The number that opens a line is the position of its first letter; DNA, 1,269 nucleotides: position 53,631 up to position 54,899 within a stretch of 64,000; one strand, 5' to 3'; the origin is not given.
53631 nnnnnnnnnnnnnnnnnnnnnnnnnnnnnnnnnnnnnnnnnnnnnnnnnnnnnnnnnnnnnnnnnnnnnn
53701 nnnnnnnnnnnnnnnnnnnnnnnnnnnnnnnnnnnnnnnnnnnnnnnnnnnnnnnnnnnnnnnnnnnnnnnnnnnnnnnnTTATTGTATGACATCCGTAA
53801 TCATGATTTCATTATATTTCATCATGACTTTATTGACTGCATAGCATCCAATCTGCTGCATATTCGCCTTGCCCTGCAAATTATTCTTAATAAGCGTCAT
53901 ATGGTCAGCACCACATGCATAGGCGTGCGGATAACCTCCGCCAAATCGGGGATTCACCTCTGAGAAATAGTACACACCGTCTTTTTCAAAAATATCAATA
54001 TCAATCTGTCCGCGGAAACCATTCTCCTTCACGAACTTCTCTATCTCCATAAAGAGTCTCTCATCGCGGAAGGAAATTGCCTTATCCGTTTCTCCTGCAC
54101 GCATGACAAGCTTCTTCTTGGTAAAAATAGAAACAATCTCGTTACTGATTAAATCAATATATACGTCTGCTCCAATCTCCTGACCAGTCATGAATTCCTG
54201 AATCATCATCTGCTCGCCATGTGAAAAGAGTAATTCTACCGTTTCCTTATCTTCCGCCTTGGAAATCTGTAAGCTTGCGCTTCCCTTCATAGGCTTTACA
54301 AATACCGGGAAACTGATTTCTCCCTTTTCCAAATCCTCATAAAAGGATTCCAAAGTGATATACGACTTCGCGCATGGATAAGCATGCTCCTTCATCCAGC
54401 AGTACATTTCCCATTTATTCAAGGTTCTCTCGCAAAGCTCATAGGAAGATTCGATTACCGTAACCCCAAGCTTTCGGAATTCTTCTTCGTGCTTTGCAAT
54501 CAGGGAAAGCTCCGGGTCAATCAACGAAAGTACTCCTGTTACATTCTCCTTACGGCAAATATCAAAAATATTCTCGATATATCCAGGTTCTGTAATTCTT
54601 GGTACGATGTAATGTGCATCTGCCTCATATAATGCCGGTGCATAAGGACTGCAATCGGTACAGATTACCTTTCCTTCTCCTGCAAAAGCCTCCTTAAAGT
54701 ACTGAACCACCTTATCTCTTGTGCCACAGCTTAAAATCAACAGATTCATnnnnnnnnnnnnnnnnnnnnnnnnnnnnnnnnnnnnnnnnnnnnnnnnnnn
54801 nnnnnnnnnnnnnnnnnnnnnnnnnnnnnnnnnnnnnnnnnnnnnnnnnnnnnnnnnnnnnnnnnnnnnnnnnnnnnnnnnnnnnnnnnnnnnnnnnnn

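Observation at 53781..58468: PglF-PglE-PglC-like set lacks PglD; an ATP-grasp ligase occupies the slot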

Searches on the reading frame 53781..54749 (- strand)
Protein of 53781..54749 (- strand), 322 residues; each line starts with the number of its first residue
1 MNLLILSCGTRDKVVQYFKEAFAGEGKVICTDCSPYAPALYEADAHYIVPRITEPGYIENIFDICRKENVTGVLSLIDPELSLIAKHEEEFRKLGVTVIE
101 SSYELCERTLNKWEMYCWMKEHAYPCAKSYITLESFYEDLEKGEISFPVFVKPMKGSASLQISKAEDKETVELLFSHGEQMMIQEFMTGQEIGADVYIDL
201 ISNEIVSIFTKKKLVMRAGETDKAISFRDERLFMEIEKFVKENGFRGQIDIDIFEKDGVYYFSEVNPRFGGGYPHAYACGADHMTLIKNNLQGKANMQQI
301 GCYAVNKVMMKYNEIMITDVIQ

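Call 4: search_protein_families(library=pfam, proteins=[window:53781-54749:-])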
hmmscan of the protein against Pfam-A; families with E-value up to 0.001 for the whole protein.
window:53781-54749:- (322 aa): 6 families
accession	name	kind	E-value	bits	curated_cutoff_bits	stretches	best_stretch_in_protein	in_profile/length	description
PF21360.3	PylC-like_N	-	1.6e-41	140.8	27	1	3-99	1-96/96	PylC-like, N-terminal domain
PF02655.19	ATP-grasp_3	-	6.2e-14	52.8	23.2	1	111-271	3-159/160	ATP-grasp domain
PF15632.11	ATPgrasp_Ter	-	1.6e-07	31.6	29.1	1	179-294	3-111/131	ATP-grasp in the biosynthetic pathway with Ter operon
PF08443.16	RimK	-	6.2e-06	26.4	21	1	134-267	31-165/188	RimK-like ATP-grasp domain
PF07478.18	Dala_Dala_lig_C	-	7.6e-06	26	24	1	142-215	32-105/204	D-ala D-ala ligase C-terminus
PF13535.11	ATP-grasp_4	-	0.00049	20.2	27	0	178-214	52-88/160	ATP-grasp domain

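Call 10: find_homologous_proteins(query=window:53781-54749:-)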
Query window:53781-54749:- (322 aa): 8000 proteins with E <= 0.001 among 8000 candidates; the best 120 are listed.
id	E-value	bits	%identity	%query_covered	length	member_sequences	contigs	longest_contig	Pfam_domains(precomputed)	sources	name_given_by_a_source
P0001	1.0e-215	733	100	100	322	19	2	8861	PF15632.12,PF08443.17,PF02655.20,PF21360.4,PF07478.19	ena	-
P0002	3.4e-204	695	93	100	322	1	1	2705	PF15632.12,PF08443.17,PF02655.20,PF21360.4,PF07478.19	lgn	-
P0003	4.1e-204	695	93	100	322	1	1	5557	PF15632.12,PF08443.17,PF02655.20,PF21360.4,PF07478.19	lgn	-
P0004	6.8e-204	694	93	100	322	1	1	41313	PF15632.12,PF08443.17,PF02655.20,PF21360.4,PF07478.19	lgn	-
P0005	1.3e-202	690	93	100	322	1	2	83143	PF15632.12,PF08443.17,PF02655.20,PF21360.4,PF07478.19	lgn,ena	-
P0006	1.4e-202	690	93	100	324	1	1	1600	PF15632.12,PF08443.17,PF02655.20,PF21360.4,PF07478.19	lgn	-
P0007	1.8e-202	689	92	100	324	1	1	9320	PF15632.12,PF08443.17,PF02655.20,PF21360.4,PF07478.19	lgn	-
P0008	2.0e-202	689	92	100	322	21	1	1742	PF13535.12,PF15632.12,PF08443.17,PF02655.20,PF21360.4,PF07478.19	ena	-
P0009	2.0e-202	689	92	100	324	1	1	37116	PF15632.12,PF08443.17,PF02655.20,PF21360.4,PF07478.19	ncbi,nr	ncbi:MAG: ATP-grasp domain-containing protein [Lachnospiraceae bacterium]|nr:ATP-grasp domain-contai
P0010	3.6e-202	688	92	100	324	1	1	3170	PF15632.12,PF08443.17,PF02655.20,PF21360.4,PF07478.19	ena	-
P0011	3.9e-202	688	91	100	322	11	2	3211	PF15632.12,PF08443.17,PF02655.20,PF21360.4,PF07478.19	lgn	-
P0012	4.9e-201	685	91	100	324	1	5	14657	PF15632.12,PF08443.17,PF02655.20,PF21360.4,PF07478.19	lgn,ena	-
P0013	8.0e-201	684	91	100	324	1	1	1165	PF15632.12,PF08443.17,PF02655.20,PF21360.4,PF07478.19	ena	-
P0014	1.5e-200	683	91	100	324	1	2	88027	PF15632.12,PF08443.17,PF02655.20,PF21360.4,PF07478.19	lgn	-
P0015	2.5e-200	682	91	100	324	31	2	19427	PF15632.12,PF08443.17,PF02655.20,PF21360.4,PF07478.19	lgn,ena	-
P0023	3.3e-199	679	91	100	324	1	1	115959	PF15632.12,PF08443.17,PF02655.20,PF21360.4,PF07478.19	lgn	-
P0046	4.6e-178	609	81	100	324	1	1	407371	PF13535.12,PF15632.12,PF02655.20,PF21360.4,PF07478.19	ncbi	-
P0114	4.5e-171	586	78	99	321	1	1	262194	PF15632.12,PF02655.20,PF21360.4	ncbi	-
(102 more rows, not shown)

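Call 13: search_solved_structures(query=window:53781-54749:-, max_evalue=0.01)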
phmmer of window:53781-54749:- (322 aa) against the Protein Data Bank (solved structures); distinct sequences matched with E-value up to 0.01: 9.
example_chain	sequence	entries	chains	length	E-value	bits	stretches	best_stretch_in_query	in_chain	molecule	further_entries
2pn1_A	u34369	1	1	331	3.2e-91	309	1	2-317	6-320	Carbamoylphosphate synthase large subunit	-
4fu0_A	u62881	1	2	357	9.4e-05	24.9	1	138-199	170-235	D-alanine--D-alanine ligase 7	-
3se7_A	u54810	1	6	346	0.0024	20.3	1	138-206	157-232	VanA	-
3vot_A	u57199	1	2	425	0.003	20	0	71-176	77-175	L-amino acid ligase, BL00235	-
8evx_A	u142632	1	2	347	0.0068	18.8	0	140-199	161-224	D-alanine--D-alanine ligase A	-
8evv_A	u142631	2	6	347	0.0069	18.8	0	140-199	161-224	D-alanine--D-alanine ligase A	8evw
1e4e_A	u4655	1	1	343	0.008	18.6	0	145-197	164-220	VANCOMYCIN/TEICOPLANIN A-TYPE RESISTANCE PROTEIN VANA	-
3k3p_A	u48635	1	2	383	0.0091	18.4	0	94-200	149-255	D-alanine--D-alanine ligase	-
3r23_A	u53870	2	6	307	0.0094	18.4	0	139-214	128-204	D-alanine--D-alanine ligase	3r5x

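Call 14: search_protein_families(library=ncbifam, proteins=[window:53781-54749:-], max_evalue=0.00001)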
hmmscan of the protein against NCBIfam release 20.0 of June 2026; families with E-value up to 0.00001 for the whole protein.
window:53781-54749:- (322 aa): 13 families
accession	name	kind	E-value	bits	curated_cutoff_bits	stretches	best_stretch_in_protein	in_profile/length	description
NF009406.0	PRK12767.1-5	equivalog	9.9e-151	501.4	271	1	1-319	3-321/327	carbamoyl phosphate synthase-like protein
NF009405.0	PRK12767.1-4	equivalog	1e-76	258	390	1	1-318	1-315/320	carbamoyl phosphate synthase-like protein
NF009404.0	PRK12767.1-3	equivalog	1e-75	254.8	316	1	1-316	1-331/344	carbamoyl phosphate synthase-like protein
NF009403.0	PRK12767.1-2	equivalog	2.2e-43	148.8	286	2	1-240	1-236/342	carbamoyl phosphate synthase-like protein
NF009402.0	PRK12767.1-1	equivalog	2.5e-35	121.9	218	1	25-318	29-324/329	carbamoyl phosphate synthase-like protein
NF053643.1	Ddl_archaea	equivalog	1.4e-16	60.5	500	1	5-300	5-304/367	putative pseudomurein biosynthesis ATP-grasp protein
NF005315.0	PRK06849.1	equivalog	1.5e-08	34.1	406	1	46-269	51-276/389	hypothetical protein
TIGR00768.1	rimK_fam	subfamily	1.1e-07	31.6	143.4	1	91-267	68-253/276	RimK family alpha-L-glutamate ligase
TIGR02144.1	LysX_arch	equivalog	8.1e-07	28.4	275.6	1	91-182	68-158/281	lysine biosynthesis protein LysX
TIGR01205.1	D_ala_D_alaTIGR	subfamily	9.1e-07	28.1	245.65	0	102-267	97-285/318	D-alanine--D-alanine ligase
NF000091.3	D_ala_D_ser_VanG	exception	1.9e-06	27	495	1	143-196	170-227/344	D-alanine--D-serine ligase VanG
NF002527.0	PRK01966.1-3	equivalog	3e-06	26.7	310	1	99-197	106-211/332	D-alanine--D-alanine ligase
NF011170.0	PRK14572.1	equivalog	4.9e-06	25.9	489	1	144-196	169-225/351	D-alanyl-alanine synthetase A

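Call 25: search_solved_structures(query=window:53781-54749:-, max_evalue=1e-20, show_alignments=1)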
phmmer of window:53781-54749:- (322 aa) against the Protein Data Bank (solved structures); distinct sequences matched with E-value up to 1e-20: 1.
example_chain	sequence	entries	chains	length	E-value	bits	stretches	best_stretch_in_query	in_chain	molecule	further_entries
2pn1_A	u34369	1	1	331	3.2e-91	309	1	2-317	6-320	Carbamoylphosphate synthase large subunit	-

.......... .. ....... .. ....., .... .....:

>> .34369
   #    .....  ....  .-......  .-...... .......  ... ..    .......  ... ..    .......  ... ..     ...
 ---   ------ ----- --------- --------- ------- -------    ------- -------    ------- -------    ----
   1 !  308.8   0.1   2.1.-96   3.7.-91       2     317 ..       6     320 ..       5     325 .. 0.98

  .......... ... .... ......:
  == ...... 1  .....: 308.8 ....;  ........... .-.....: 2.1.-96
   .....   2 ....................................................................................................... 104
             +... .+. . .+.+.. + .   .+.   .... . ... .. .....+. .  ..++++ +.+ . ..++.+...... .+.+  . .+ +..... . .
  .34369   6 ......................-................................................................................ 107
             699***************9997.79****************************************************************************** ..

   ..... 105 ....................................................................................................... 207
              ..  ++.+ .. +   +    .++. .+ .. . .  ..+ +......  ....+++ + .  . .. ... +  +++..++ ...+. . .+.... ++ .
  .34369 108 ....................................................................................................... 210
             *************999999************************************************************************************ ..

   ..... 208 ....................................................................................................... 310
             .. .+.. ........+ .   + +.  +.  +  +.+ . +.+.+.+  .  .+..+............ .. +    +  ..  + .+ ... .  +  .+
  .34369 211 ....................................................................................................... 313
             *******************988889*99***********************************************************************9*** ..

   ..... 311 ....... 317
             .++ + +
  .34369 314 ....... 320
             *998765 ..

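Call 40: search_dna_similar(query=window:53781-54749:-, collection=plasmids, mode=protein, max_rows=40, max_evalue=0.001)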
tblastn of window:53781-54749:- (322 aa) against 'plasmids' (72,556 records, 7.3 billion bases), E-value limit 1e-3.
Records with a match: 120; places in all: 123; records where one place covers at least 80% of the query: 39.
Best place of each record, by identity: <60% 120.
By first word of the organism name: Sinorhizobium 75; Ensifer 8; Rhizobium 7; Roseibium 6; Labrenzia 4; Streptomyces 3; Escherichia 2; Priestia 2; Segatella 1; Sphingobium 1; and 11 more.
By predicted mobility (MOB-suite, as given by PLSDB): mobilizable 57; non-mobilizable 52; conjugative 11.
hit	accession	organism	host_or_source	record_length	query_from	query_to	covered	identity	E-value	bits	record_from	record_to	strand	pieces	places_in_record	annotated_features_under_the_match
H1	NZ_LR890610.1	Escherichia coli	Homo sapiens,urine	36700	1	316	98%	33.5%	1e-47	178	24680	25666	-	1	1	ATP-grasp domain-containing protein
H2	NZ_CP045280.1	Escherichia coli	Homo sapiens,Whole organism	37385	1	316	98%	33.5%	1e-47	178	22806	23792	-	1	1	ATP-grasp domain-containing protein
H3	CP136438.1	Priestia filamentosa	Leaves of Cigar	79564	1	282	88%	35.5%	9e-45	170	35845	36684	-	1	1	ATP-grasp domain-containing protein | sugar transferase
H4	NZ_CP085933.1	Segatella copri DSM 18205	-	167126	2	314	97%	31.3%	6e-31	130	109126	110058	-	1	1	ATP-grasp domain-containing protein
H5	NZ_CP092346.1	Rhizobium gallicum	Phaseolus vulgaris,Cell culture,nodule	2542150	1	319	99%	30.4%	1e-30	129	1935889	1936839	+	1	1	none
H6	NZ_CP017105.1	Rhizobium gallicum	Phaseolus vulgaris,Whole ...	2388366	1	319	99%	30.1%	5e-31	130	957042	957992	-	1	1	none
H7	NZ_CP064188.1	Rhizobium sp. 007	Onobrychis viciifolia,cell culture,root ...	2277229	1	319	99%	30.1%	7e-31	130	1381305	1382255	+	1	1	none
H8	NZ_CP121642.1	Rhizobium sp. CC1099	Onobrychis viciifolia,cell culture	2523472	1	319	99%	30.1%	1e-30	129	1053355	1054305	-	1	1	none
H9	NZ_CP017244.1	Rhizobium etli 8C-3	Phaseolus vulgaris,cell culture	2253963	1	319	99%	30.1%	3e-29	125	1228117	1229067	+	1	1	record has no annotation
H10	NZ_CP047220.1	Sphingobium yanoikuyae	cell culture,sludge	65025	2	313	97%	30.5%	5e-45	171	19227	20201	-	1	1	ATP-grasp domain-containing protein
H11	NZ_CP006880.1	Rhizobium gallicum bv. gallicum R602sp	Phaseolus vulgaris,whole ...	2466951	1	319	99%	29.5%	7e-30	127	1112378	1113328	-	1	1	record has no annotation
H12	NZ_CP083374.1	Ensifer canadensis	Melilotus albus,Cell Culture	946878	1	316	98%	28.7%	2e-21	102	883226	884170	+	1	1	ATP-grasp domain-containing protein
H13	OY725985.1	Phocaeicola massiliensis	-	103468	2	314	97%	27.2%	3e-25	113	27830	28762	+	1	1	record has no annotation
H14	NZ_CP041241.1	Sinorhizobium mexicanum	Acaciella angustissima,cell culture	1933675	1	281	87%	30.3%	1e-22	105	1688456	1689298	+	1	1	none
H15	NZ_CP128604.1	Roseibium aggregatum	cell culture,marine biofilms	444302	1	281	87%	30.0%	4e-18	92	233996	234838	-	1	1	ATP-grasp domain-containing protein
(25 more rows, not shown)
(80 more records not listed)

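Call 41: find_encoding_contigs(protein=window:53781-54749:-, flank=10000, max_places=4)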
Protein window:53781-54749:- (322 aa): 7 contigs read that carry it; 4 places shown.
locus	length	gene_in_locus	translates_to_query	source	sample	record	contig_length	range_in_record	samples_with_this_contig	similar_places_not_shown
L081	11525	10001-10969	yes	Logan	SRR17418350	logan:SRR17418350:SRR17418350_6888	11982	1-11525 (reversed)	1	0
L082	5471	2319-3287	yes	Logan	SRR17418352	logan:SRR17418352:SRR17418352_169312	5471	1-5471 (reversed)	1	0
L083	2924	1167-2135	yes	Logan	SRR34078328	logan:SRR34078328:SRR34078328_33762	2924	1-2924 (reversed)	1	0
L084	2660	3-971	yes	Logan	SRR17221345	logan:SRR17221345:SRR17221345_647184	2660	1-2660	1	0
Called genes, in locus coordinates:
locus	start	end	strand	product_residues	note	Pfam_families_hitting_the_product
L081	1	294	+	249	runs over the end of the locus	?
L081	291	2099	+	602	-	-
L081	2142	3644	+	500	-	PF13302:Acetyltransf_3, PF00583:Acetyltransf_1, PF13420:Acetyltransf_4, PF00535:Glycos_transf_2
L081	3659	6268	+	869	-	PF04932:Wzy_C (weak)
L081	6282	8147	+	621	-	PF13727:CoA_binding_3, PF01488:Shikimate_DH (faint), PF00106:adh_short (weak), PF04321:RmlD_sub_bind, PF01073:3Beta_HSD, PF01370:Epimerase, PF02719:Polysacc_synt_2, PF16363:GDP_Man_Dehyd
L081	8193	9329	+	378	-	PF00155:Aminotran_1_2 (weak), PF01041:DegT_DnrJ_EryC1, PF01212:Beta_elim_lyase (weak)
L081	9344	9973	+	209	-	PF02397:Bac_transf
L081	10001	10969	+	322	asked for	PF21360:PylC-like_N, PF02655:ATP-grasp_3, PF08443:RimK (weak), PF07478:Dala_Dala_lig_C (faint), PF15632:ATPgrasp_Ter (weak)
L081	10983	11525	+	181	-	?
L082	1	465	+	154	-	?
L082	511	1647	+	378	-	PF00155:Aminotran_1_2 (weak), PF01041:DegT_DnrJ_EryC1, PF01212:Beta_elim_lyase (weak)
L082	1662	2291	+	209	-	PF02397:Bac_transf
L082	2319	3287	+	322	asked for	PF21360:PylC-like_N, PF02655:ATP-grasp_3, PF08443:RimK (weak), PF07478:Dala_Dala_lig_C (faint), PF15632:ATPgrasp_Ter (weak)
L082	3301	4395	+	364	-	PF13477:Glyco_trans_4_2, PF13439:Glyco_transf_4 (weak), PF13579:Glyco_trans_4_4, PF20706:GT4-conflict (weak), PF00534:Glycos_transf_1, PF13692:Glyco_trans_1_4, PF13524:Glyco_trans_1_2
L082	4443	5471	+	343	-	?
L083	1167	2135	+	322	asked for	PF21360:PylC-like_N, PF02655:ATP-grasp_3, PF08443:RimK (weak), PF07478:Dala_Dala_lig_C (faint), PF15632:ATPgrasp_Ter (weak)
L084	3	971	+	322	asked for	PF21360:PylC-like_N, PF02655:ATP-grasp_3, PF08443:RimK (weak), PF07478:Dala_Dala_lig_C (faint), PF15632:ATPgrasp_Ter (weak)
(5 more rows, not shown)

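Call 42: get_annotated_region(hit=H3, flank=8000)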
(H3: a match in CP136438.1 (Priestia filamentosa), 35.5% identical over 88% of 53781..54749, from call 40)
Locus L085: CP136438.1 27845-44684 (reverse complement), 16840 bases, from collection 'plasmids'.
description: Priestia filamentosa strain H146 plasmid p3, complete sequence
organism: Priestia filamentosa (NCBI taxid 1402861)
taxonomy: Bacteria; Bacillota; Bacilli; Bacillales; Bacillaceae; Priestia; Priestia filamentosa
host: -; source: Leaves of Cigar; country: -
typing (MOB-suite, as given by PLSDB): mobilizable; relaxase MOBP
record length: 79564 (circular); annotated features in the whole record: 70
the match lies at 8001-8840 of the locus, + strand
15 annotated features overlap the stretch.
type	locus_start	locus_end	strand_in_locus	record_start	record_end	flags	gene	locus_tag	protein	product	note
CDS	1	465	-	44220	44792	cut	-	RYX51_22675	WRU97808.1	replication-relaxation family protein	-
CDS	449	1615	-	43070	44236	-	-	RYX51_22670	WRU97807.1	FtsK/SpoIIIE domain-containing protein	-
CDS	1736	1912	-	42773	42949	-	-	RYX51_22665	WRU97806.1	hypothetical protein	-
CDS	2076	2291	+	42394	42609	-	-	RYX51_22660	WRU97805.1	helix-turn-helix transcriptional regulator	-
CDS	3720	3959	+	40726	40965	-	-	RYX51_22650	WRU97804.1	hypothetical protein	-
CDS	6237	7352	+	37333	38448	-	-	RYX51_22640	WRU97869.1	aminotransferase class I/II-fold pyridoxal phosphate-dependent enzyme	-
CDS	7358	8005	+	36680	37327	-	-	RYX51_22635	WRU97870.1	sugar transferase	-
CDS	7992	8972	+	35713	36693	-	-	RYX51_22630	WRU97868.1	ATP-grasp domain-containing protein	-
CDS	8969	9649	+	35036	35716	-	-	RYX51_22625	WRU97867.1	HAD-IA family hydrolase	-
CDS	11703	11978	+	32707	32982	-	-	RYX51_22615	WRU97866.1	hypothetical protein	-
CDS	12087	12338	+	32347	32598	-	-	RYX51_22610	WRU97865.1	glycosyltransferase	-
CDS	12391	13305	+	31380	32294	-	-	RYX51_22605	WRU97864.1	glycosyltransferase family 2 protein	-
CDS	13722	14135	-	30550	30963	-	-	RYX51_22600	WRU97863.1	hypothetical protein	-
CDS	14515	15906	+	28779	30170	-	-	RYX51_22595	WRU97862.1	oligosaccharide flippase family protein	-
CDS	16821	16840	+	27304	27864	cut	rfbC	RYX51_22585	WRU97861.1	dTDP-4-dehydrorhamnose 3,5-epimerase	-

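Call 43: get_annotated_region(hit=H1, flank=8000)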
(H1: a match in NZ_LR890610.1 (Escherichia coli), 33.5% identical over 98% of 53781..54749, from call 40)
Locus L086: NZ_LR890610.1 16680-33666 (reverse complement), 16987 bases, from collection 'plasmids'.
description: Escherichia coli strain MINF_8D isolate MINF_8D plasmid 5, complete sequence
organism: Escherichia coli (NCBI taxid 562)
taxonomy: Bacteria; Pseudomonadota; Gammaproteobacteria; Enterobacterales; Enterobacteriaceae; Escherichia; Escherichia coli
host: -; source: Homo sapiens,urine; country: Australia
typing (MOB-suite, as given by PLSDB): non-mobilizable; replicon IncR
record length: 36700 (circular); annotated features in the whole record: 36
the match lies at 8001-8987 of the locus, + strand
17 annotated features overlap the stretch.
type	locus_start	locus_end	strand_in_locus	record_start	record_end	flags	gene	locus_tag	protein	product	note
CDS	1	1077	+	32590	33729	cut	-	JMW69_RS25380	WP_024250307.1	ISAs1 family transposase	-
CDS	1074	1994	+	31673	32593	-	-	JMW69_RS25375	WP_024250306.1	NAD-dependent epimerase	-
CDS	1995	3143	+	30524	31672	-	-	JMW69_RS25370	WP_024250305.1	dTDP-glucose 4,6-dehydratase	-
CDS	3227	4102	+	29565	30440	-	rfbA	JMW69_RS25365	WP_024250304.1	glucose-1-phosphate thymidylyltransferase RfbA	GO:0019305 - dTDP-rhamnose biosynthetic process [Evidence IEA]; GO:0009243 - O antigen biosynthetic process [Evidence ...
CDS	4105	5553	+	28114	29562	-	-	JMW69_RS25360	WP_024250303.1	lipopolysaccharide biosynthesis protein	-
CDS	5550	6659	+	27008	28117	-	-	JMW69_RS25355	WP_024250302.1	DegT/DnrJ/EryC1/StrS family aminotransferase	-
CDS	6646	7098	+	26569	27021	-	-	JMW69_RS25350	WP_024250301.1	GNAT family N-acetyltransferase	-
CDS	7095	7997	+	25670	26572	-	-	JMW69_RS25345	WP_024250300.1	pyridoxal-phosphate dependent enzyme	-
CDS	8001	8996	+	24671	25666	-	-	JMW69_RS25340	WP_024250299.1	ATP-grasp domain-containing protein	-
CDS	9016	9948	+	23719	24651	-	-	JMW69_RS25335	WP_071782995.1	glycosyltransferase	-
CDS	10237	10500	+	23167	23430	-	-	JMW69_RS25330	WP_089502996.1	transposase family protein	-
CDS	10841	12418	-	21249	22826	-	-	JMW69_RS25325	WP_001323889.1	PAS domain-containing methyl-accepting chemotaxis protein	-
CDS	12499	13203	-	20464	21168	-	-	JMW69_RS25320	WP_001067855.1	IS6-like element IS26 family transposase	-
CDS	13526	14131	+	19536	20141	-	-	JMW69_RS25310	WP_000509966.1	recombinase family protein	GO:0006310 - DNA recombination [Evidence IEA]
CDS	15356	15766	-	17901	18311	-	-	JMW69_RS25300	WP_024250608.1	PIN domain-containing protein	-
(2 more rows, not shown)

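Call 46: find_encoding_contigs(protein=P0023, flank=10000, max_places=1)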
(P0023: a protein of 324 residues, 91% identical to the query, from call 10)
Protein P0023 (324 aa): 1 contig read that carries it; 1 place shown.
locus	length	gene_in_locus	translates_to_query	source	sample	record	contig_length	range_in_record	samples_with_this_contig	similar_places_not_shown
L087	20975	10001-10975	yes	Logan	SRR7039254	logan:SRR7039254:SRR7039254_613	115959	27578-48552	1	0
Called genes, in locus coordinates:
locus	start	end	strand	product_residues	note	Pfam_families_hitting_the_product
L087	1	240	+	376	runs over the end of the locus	PF01041:DegT_DnrJ_EryC1, PF00155:Aminotran_1_2, PF00266:Aminotran_5 (weak)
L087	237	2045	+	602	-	-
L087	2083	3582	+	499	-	PF13302:Acetyltransf_3, PF00583:Acetyltransf_1, PF13420:Acetyltransf_4, PF00535:Glycos_transf_2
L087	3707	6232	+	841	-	PF04932:Wzy_C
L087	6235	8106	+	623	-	PF13727:CoA_binding_3, PF01488:Shikimate_DH (faint), PF00106:adh_short (weak), PF01370:Epimerase, PF02719:Polysacc_synt_2, PF04321:RmlD_sub_bind, PF01073:3Beta_HSD, PF16363:GDP_Man_Dehyd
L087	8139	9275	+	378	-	PF00155:Aminotran_1_2 (weak), PF01041:DegT_DnrJ_EryC1, PF01212:Beta_elim_lyase (faint)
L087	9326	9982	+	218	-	PF02397:Bac_transf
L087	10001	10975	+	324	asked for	PF21360:PylC-like_N, PF02655:ATP-grasp_3, PF08443:RimK (weak), PF07478:Dala_Dala_lig_C (faint), PF15632:ATPgrasp_Ter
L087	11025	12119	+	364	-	PF13477:Glyco_trans_4_2, PF13439:Glyco_transf_4 (weak), PF13579:Glyco_trans_4_4, PF20706:GT4-conflict (weak), PF00534:Glycos_transf_1, PF13692:Glyco_trans_1_4, PF13524:Glyco_trans_1_2 (weak)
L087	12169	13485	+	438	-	PF03721:UDPG_MGDP_dh_N, PF00984:UDPG_MGDP_dh, PF03720:UDPG_MGDP_dh_C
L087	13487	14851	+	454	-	-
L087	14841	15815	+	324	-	PF05368:NmrA, PF01073:3Beta_HSD, PF01370:Epimerase, PF02719:Polysacc_synt_2, PF04321:RmlD_sub_bind (weak), PF07993:NAD_binding_4 (faint), PF13460:NAD_binding_10, PF16363:GDP_Man_Dehyd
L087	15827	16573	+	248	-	PF10096:DUF2334, PF01522:Polysacc_deac_1 (weak)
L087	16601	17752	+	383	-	PF13439:Glyco_transf_4, PF00534:Glycos_transf_1, PF13692:Glyco_trans_1_4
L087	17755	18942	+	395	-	PF20706:GT4-conflict (weak), PF00534:Glycos_transf_1, PF13692:Glyco_trans_1_4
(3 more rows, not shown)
